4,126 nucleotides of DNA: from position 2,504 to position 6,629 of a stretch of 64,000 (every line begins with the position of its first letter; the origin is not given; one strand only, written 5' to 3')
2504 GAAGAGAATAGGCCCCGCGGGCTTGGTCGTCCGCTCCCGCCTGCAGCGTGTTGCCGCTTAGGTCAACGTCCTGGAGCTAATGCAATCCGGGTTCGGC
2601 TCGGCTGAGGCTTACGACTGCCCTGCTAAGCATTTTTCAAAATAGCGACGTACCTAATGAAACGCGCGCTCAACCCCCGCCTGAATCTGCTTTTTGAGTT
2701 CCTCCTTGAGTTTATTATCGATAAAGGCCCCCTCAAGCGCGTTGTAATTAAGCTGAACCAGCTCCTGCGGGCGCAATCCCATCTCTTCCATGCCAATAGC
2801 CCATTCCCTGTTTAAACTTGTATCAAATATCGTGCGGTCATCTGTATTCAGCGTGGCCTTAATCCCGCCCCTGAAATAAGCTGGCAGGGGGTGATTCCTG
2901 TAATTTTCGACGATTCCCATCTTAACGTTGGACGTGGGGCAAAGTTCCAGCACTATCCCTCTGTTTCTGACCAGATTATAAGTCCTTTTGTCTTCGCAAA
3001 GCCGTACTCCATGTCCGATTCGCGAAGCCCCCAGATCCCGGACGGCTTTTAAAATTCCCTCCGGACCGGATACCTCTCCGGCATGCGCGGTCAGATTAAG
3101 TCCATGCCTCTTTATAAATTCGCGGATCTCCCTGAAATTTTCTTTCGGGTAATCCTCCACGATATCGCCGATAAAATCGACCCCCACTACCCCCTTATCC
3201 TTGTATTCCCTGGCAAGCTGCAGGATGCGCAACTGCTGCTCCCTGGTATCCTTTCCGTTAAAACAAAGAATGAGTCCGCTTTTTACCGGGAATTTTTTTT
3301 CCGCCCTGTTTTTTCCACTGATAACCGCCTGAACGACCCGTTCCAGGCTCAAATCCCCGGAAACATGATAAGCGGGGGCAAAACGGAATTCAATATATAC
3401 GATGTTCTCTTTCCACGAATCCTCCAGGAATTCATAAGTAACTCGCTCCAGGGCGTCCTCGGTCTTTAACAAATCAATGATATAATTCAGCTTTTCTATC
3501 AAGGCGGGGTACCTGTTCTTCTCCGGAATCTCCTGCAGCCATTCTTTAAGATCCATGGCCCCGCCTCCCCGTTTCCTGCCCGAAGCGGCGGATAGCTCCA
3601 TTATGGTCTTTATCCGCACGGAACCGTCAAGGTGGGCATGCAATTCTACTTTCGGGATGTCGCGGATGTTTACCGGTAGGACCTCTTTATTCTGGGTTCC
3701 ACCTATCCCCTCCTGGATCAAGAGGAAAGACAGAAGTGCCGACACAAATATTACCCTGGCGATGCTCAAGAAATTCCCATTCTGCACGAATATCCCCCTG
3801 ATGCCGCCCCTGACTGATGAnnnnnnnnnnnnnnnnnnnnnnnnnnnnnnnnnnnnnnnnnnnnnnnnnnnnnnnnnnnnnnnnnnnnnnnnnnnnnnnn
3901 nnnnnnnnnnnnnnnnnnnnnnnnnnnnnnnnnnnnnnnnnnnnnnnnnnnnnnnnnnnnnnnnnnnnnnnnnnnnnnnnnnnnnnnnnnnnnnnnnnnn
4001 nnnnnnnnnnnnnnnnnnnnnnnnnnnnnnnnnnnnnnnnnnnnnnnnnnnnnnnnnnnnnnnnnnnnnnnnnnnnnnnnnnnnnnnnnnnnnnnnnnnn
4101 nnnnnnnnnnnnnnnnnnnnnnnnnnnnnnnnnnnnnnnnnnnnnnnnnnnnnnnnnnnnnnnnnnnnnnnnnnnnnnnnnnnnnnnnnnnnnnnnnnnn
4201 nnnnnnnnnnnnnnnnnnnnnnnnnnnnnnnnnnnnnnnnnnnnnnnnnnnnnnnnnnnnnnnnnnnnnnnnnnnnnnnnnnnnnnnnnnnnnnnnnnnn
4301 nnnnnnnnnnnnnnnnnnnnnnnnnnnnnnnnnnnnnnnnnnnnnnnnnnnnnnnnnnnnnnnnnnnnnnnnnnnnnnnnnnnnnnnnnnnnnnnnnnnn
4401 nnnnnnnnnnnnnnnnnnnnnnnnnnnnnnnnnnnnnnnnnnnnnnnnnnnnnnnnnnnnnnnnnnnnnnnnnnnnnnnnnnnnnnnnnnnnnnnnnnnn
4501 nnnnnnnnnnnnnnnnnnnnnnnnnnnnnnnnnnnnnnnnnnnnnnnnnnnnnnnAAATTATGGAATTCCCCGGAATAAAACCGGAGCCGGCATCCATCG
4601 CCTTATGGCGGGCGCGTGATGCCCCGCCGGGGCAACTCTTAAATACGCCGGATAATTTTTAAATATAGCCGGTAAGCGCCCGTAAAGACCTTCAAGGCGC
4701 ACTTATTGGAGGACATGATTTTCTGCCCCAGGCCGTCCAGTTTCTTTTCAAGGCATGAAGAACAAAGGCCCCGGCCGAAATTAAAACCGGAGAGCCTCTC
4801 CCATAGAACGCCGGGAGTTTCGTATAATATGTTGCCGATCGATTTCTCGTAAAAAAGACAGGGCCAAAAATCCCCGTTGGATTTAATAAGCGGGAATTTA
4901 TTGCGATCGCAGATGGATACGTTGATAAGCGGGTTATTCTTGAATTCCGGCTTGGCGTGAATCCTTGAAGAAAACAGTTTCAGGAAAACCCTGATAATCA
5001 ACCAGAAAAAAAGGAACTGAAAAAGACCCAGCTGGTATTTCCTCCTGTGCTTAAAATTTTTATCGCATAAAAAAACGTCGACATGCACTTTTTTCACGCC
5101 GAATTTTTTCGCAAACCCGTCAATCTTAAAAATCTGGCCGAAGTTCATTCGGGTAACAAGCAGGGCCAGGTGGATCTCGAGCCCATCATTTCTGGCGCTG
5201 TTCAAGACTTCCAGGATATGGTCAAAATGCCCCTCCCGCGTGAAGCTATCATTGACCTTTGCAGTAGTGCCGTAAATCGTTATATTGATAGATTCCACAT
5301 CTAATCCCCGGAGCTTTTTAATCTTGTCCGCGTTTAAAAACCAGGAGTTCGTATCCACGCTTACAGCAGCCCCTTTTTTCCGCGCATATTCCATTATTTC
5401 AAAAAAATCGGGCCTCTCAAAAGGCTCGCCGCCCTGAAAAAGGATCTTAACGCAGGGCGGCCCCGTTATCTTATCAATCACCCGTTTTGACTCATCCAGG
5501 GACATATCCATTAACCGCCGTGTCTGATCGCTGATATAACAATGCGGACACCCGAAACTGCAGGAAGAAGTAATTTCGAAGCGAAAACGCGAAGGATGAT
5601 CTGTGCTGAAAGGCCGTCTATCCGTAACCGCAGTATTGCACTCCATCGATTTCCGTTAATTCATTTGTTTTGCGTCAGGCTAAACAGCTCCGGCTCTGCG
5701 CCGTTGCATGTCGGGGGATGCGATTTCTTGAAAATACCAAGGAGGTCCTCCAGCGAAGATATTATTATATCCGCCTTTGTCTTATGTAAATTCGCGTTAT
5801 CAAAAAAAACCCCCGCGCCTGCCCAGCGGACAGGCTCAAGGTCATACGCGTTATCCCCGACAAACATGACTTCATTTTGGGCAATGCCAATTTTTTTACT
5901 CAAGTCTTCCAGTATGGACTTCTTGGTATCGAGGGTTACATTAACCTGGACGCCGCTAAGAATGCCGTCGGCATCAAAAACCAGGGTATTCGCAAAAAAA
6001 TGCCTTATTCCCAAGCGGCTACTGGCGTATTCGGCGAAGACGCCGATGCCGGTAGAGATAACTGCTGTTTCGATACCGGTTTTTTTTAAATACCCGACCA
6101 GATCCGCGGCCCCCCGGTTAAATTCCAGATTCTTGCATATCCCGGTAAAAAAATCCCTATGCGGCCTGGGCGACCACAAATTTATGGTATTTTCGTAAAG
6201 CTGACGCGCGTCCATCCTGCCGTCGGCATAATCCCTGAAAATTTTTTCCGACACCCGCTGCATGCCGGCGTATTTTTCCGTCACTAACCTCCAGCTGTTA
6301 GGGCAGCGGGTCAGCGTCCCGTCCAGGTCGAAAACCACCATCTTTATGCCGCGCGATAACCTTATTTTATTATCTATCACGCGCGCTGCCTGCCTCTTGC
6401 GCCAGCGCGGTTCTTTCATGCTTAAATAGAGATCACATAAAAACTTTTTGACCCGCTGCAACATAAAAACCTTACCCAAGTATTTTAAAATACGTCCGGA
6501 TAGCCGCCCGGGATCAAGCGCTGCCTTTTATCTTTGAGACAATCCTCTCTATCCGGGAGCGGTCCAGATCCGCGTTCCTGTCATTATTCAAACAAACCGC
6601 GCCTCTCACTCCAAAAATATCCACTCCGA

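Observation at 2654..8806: Archaeal-type methanofuran 'furan-arm' genes (MfnB, MfnE-like, MfnF-like) combined with radical SAM, HAD and UbiA-like genes in one bacterial operon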

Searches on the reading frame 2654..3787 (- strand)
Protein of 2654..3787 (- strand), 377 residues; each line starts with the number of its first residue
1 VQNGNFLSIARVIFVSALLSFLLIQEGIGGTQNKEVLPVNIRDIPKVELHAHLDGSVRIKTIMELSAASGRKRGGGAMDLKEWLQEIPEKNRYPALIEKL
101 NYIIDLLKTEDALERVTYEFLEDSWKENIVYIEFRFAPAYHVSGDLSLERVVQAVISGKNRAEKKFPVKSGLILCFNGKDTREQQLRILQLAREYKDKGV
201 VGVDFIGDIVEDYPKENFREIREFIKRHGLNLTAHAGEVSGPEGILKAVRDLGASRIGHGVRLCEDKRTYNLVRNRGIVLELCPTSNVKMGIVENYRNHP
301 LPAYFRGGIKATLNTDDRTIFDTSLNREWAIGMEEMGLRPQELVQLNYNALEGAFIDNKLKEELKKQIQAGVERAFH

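Call 3: search_protein_families(library=pfam, proteins=[window:2654-3787:-], max_evalue=0.01)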
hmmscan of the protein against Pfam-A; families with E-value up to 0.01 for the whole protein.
window:2654-3787:- (377 aa): 3 families
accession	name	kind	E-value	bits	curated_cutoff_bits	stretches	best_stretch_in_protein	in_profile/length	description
PF00962.28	A_deaminase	-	3.7e-80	269.9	27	1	45-369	1-328/330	Adenosine deaminase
PF19326.5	AMP_deaminase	-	0.00057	18.8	27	1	228-350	450-571/630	AMP deaminase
PF01979.26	Amidohydro_1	-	0.0019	17.9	25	1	179-287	95-205/345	Amidohydrolase family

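Call 4: search_protein_families(library=ncbifam, proteins=[window:2654-3787:-], max_evalue=0.01)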
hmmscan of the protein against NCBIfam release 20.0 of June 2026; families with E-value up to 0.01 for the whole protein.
window:2654-3787:- (377 aa): 12 families
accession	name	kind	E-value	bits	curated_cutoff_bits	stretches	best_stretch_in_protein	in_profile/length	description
TIGR01430.1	aden_deam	equivalog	1.4e-81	274.1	216.55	1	45-367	2-322/323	adenosine deaminase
NF006847.0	PRK09358.1-2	equivalog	7e-74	248.8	412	1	38-368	7-352/364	adenosine deaminase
NF006846.0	PRK09358.1-1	equivalog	1.5e-64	218.1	459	1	43-369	5-331/333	adenosine deaminase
NF006848.0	PRK09358.1-3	equivalog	2.9e-57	194.4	426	1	43-369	3-324/325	adenosine deaminase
NF006850.0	PRK09358.1-6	equivalog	3.7e-51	173.9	419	1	40-372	4-331/334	adenosine deaminase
NF006854.0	PRK09358.3-1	equivalog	5.6e-49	167.1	530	1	36-370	6-336/344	adenosine deaminase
NF006849.0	PRK09358.1-5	equivalog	4.3e-42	144.4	494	1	40-373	8-342/350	adenosine deaminase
NF006856.0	PRK09358.3-3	equivalog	1.1e-24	87.1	510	1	145-334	110-294/316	adenosine deaminase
TIGR01431.1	adm_rel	subfamily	7.7e-16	58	315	1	103-339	185-435/479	adenosine deaminase-related growth factor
NF006859.0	PRK09358.3-6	equivalog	1e-11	44.6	549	1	202-323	152-272/299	adenosine deaminase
NF041744.1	RdrB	equivalog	5.3e-07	28.5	800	1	274-301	740-767/850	antiviral RADAR system adenosine deaminase RdrB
TIGR01429.1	AMP_deaminase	equivalog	0.00011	21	726.3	1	217-358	423-566/611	AMP deaminase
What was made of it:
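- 2654..3787 (-): Adenosine-deaminase-family enzyme with an N-terminal hydrophobic (signal or anchor) segment (accessory, module B). TIGR01430, 274 bits, above the cutoff of 216.55 (call 4).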

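Call 82: search_solved_structures(query=window:2654-3787:-, max_evalue=1e-20)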
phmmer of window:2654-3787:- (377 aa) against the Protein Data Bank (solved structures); distinct sequences matched with E-value up to 1e-20: 30.
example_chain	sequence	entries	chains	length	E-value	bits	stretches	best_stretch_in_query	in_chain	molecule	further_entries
6n91_A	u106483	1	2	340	8.3e-50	173.2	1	43-364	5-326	Adenosine deaminase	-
6n9m_A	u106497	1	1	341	1.4e-44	156.1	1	44-369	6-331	Adenosine deaminase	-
2ada_A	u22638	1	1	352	1e-42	149.9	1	44-367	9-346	ADENOSINE DEAMINASE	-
1a4l_A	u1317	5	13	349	1.1e-42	149.9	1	44-367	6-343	ADENOSINE DEAMINASE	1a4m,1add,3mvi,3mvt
9vlv_A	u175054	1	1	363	1.6e-42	149.3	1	44-365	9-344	Adenosine deaminase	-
3km8_A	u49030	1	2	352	3.7e-42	148.1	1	44-367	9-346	Adenosine deaminase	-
1fkw_A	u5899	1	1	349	3.8e-42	148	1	44-367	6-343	ADENOSINE DEAMINASE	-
1fkx_A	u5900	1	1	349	1.4e-41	146.2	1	44-367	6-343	ADENOSINE DEAMINASE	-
1uip_A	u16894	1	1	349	1.4e-41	146.2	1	44-367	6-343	ADENOSINE DEAMINASE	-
1uio_A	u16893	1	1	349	2.6e-41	145.3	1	44-367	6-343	ADENOSINE DEAMINASE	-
1ndv_A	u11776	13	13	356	2.7e-41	145.3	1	43-365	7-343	Adenosine deaminase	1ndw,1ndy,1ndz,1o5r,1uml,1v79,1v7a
1w1i_E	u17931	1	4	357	1.6e-40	142.7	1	43-365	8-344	ADENOSINE DEAMINASE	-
1krm_A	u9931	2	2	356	1.6e-40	142.7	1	43-365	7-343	adenosine deaminase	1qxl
2bgn_E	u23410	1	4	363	1.7e-40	142.6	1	43-365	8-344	ADENOSINE DEAMINASE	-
7rtg_A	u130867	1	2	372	1.1e-39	140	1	43-365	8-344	Adenosine deaminase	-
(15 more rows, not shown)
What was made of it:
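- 2654..3787 (-): Best PDB ADA match is 6N91, E 8e-50 (call 82).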

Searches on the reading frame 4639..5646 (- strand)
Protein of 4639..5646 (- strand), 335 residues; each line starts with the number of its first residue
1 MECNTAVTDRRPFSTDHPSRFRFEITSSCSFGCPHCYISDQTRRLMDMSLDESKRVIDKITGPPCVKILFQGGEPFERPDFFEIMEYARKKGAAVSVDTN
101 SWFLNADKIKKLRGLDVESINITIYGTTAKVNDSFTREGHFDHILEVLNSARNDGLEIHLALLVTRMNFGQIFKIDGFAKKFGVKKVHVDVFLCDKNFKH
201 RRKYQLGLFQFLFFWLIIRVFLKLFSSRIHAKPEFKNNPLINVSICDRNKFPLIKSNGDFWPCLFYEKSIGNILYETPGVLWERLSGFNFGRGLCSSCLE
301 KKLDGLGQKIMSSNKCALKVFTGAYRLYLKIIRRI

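Call 3: search_protein_families(library=pfam, proteins=[window:4639-5646:-], max_evalue=0.01)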
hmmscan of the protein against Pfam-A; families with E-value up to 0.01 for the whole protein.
window:4639-5646:- (335 aa): 2 families
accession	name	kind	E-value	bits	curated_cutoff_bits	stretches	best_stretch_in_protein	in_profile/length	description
PF04055.27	Radical_SAM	-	2.2e-21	77.2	29.5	1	24-164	2-151/166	Radical SAM superfamily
PF13353.11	Fer4_12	-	0.00023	21.9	22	1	27-114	13-99/137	4Fe-4S single cluster domain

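Call 4: search_protein_families(library=ncbifam, proteins=[window:4639-5646:-], max_evalue=0.01)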
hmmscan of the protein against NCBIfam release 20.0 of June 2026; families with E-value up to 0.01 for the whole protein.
window:4639-5646:- (335 aa): 57 families (the best 25 are shown)
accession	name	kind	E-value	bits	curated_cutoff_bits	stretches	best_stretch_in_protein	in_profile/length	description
TIGR04545.1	rSAM_ahbD_hemeb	equivalog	1e-26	94.2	500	1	23-191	4-174/339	heme b synthase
TIGR03962.1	mycofact_rSAM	equivalog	4e-26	92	265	1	17-185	10-179/339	mycofactocin radical SAM maturase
TIGR04303.1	GeoRSP_rSAM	equivalog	6.3e-24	85.1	400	1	21-284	7-277/325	GeoRSP system radical SAM/SPASM protein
TIGR04053.2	TIGR04053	equivalog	1.7e-23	83.5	395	1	17-189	6-183/366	TIGR04053 family radical SAM/SPASM domain-containing protein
TIGR04054.1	rSAM_NirJ1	equivalog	1e-22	80.3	650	1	22-187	39-205/387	putative heme d1 biosynthesis radical SAM protein NirJ1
TIGR04055.1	rSAM_NirJ2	equivalog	2e-22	80.1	500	1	24-190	5-172/326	putative heme d1 biosynthesis radical SAM protein NirJ2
TIGR04546.1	rSAM_ahbC_deAc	equivalog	9.9e-22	77.3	650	1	13-181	33-202/390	12,18-didecarboxysiroheme deacetylase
TIGR04051.1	rSAM_NirJ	equivalog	6.4e-21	74.7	515.45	1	25-189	8-173/354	heme d1 biosynthesis radical SAM protein NirJ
TIGR04317.1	W_rSAM_matur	equivalog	8.5e-20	71.2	380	1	20-266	5-258/349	tungsten cofactor oxidoreductase radical SAM maturase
NF045574.1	sacti_mat_StsB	exception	4.2e-19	68.7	625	1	22-189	99-266/466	StsB family radical SAM/SPASM domain sactipeptide maturase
TIGR04347.1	pseudo_SAM_Halo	equivalog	5.3e-18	65.5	525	1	23-184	42-204/390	TIGR04347 family pseudo-SAM/SPASM protein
TIGR02668.1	moaA_archaeal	equivalog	9e-18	64.3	325.25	1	20-186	11-180/303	GTP 3',8-cyclase MoaA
TIGR04340.1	rSAM_ACGX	hypoth_equivalog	1.6e-16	60.5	400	1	21-192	5-177/341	radical SAM/SPASM domain protein, ACGX system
TIGR02666.1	moaA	equivalog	6.9e-16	58.1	284.05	1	21-195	12-196/336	GTP 3',8-cyclase MoaA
TIGR02109.1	PQQ_syn_pqqE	equivalog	1.5e-15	57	381.35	1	18-189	6-179/358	pyrroloquinoline quinone biosynthesis protein PqqE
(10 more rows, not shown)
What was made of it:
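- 4639..5646 (-): Radical SAM enzyme with a Cys-rich C-terminal region and an internal hydrophobic or amphipathic segment (accessory, module B). The N-terminal 170-190 residues resemble AhbD/MftC-type SPASM enzymes (calls 3, 4).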

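Call 81: search_solved_structures(query=window:4639-5646:-, max_evalue=0.00001)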
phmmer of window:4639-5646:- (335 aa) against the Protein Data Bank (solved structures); distinct sequences matched with E-value up to 0.00001: 3.
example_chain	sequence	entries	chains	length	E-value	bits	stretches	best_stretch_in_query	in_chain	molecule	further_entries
7tol_A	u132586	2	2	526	1e-07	34.5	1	22-128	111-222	glycerol dibiphytanyl glycerol tetraether - macrocyclic archaeol synthase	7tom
9dfu_A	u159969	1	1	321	4.3e-06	29.2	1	18-171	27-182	Radical SAM core domain-containing protein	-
9dfn_A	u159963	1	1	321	9.5e-06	28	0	20-171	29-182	Radical SAM core domain-containing protein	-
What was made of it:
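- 4639..5646 (-): The best PDB match is only 34.5 bits, to tetraether synthase 7TOL (call 81).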

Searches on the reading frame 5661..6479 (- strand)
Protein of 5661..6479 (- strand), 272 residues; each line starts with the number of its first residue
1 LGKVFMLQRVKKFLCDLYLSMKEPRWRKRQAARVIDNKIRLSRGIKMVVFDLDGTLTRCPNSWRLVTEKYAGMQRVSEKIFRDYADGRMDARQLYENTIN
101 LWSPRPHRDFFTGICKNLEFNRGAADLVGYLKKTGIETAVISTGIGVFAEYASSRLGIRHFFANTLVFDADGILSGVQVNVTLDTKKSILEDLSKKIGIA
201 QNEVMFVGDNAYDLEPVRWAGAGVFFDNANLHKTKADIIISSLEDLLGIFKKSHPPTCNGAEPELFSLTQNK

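Call 3: search_protein_families(library=pfam, proteins=[window:5661-6479:-], max_evalue=0.01)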
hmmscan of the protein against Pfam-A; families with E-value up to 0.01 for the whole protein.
window:5661-6479:- (272 aa): 4 families
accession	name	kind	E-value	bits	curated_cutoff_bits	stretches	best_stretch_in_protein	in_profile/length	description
PF00702.32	Hydrolase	-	1.3e-14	55.5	26.4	1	45-221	1-191/191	haloacid dehalogenase-like hydrolase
PF12710.13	HAD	-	4.6e-11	43.9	27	1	48-214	1-185/189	haloacid dehalogenase-like hydrolase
PF13419.12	HAD_2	-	5.3e-08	33.6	23.8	1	48-222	1-173/178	Haloacid dehalogenase-like hydrolase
PF08282.18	Hydrolase_3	-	3.3e-07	30.7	20.9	1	185-249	187-251/255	haloacid dehalogenase-like hydrolase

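Call 4: search_protein_families(library=ncbifam, proteins=[window:5661-6479:-], max_evalue=0.01)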
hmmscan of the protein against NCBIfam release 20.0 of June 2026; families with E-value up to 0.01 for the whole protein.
window:5661-6479:- (272 aa): 30 families (the best 25 are shown)
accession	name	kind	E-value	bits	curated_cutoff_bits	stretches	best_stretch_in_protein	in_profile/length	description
TIGR01491.1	HAD-SF-IB-PSPlk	hypoth_equivalog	1.2e-31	110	151.9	1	43-222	2-184/201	phosphoserine phosphatase-like hydrolase, archaeal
TIGR00338.1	serB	equivalog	3e-25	89.1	144.15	1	39-248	8-214/219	phosphoserine phosphatase SerB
TIGR01488.1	HAD-SF-IB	subfamily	5.6e-16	59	45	1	48-217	2-174/177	HAD-IB family phosphatase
NF008350.0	PRK11133.1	equivalog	2.3e-13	50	413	1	112-250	174-312/324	phosphoserine phosphatase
NF010109.0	PRK13582.1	equivalog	3.2e-07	30.2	133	1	47-252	3-197/205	bifunctional phosphoserine phosphatase/homoserine phosphotransferase ThrH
TIGR01490.1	HAD-SF-IB-hyp1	subfamily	5.1e-07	30.1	98.3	1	48-215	2-185/202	HAD-IB family hydrolase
TIGR00099.1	Cof-subfamily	subfamily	8.5e-07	28.8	137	1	185-242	188-246/256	Cof-type HAD-IIB family hydrolase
TIGR02254.1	YjjG_YfnB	equivalog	1.1e-06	28.4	159.9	1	71-249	40-222/223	YjjG family noncanonical pyrimidine nucleotidase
NF002245.0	PRK01158.1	equivalog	2.3e-06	27.1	198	1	186-240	158-213/233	phosphoglycolate phosphatase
TIGR01489.1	DKMTPPase-SF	subfamily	3.5e-06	27.2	81.55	1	47-218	3-179/188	MtnX-like HAD-IB family phosphatase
NF009804.0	PRK13288.1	equivalog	3.5e-06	26.6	218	1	45-252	3-212/215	pyrophosphatase PpaX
NF007806.0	PRK10513.1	equivalog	4.3e-06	26.3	273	1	188-230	199-241/270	sugar-phosphatase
TIGR01487.1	Pglycolate_arch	equivalog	6.3e-06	26.2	122.75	1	186-242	148-205/215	phosphoglycolate phosphatase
TIGR01662.1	HAD-SF-IIIA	subfamily_domain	1.1e-05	25.6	44.6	0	116-223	22-134/141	HAD-IIIA family hydrolase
NF009695.0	PRK13222.1-2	equivalog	2e-05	24.2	225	1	45-252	6-224/226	phosphoglycolate phosphatase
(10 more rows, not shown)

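Call 83: search_solved_structures(query=window:5661-6479:-, max_evalue=0.00001)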
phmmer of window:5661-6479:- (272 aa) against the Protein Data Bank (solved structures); distinct sequences matched with E-value up to 0.00001: 12.
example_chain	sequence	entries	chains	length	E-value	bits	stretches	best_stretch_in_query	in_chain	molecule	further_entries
1f5s_A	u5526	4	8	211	8.7e-17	64.5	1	45-249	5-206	PHOSPHOSERINE PHOSPHATASE (PSP) | Phosphoserine Phosphatase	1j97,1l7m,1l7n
1l7o_A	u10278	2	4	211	4.3e-16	62.2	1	45-249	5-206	PHOSPHOSERINE PHOSPHATASE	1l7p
4eze_A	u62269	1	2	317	1.4e-12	50.7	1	47-226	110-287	Haloacid dehalogenase-like hydrolase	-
5is2_A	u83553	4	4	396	2e-08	37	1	42-238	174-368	Phosphoserine phosphatase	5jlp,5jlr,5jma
3p96_A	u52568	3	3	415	2.3e-08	36.9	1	42-238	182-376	Phosphoserine phosphatase SerB | Phosphoserine phosphatase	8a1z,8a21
5t41_A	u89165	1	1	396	2.8e-08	36.6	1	42-238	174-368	Phosphoserine phosphatase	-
5it4_A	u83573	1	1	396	1e-07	34.7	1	42-238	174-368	Phosphoserine phosphatase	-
5jjb_A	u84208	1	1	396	1.9e-07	33.8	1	42-238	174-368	Phosphoserine phosphatase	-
7qpl_A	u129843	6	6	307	4.2e-07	32.7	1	114-226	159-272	O-phosphoserine phosphohydrolase | Phosphoserine phosphatase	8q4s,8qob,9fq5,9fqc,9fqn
5it0_A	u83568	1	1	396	5.1e-07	32.5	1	42-238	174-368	Phosphoserine phosphatase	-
3m1y_A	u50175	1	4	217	8.6e-07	31.7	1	46-236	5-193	Phosphoserine phosphatase (SerB)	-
3n28_A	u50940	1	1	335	9.7e-07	31.5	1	47-229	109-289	Phosphoserine phosphatase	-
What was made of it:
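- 5661..6479 (-): HAD-IB phosphatase, phosphoserine-phosphatase-like (accessory, module B). Best PDB match is M. jannaschii PSP 1F5S, E 9e-17 (call 83).
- A HAD phosphatase is present (calls 3, 83).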
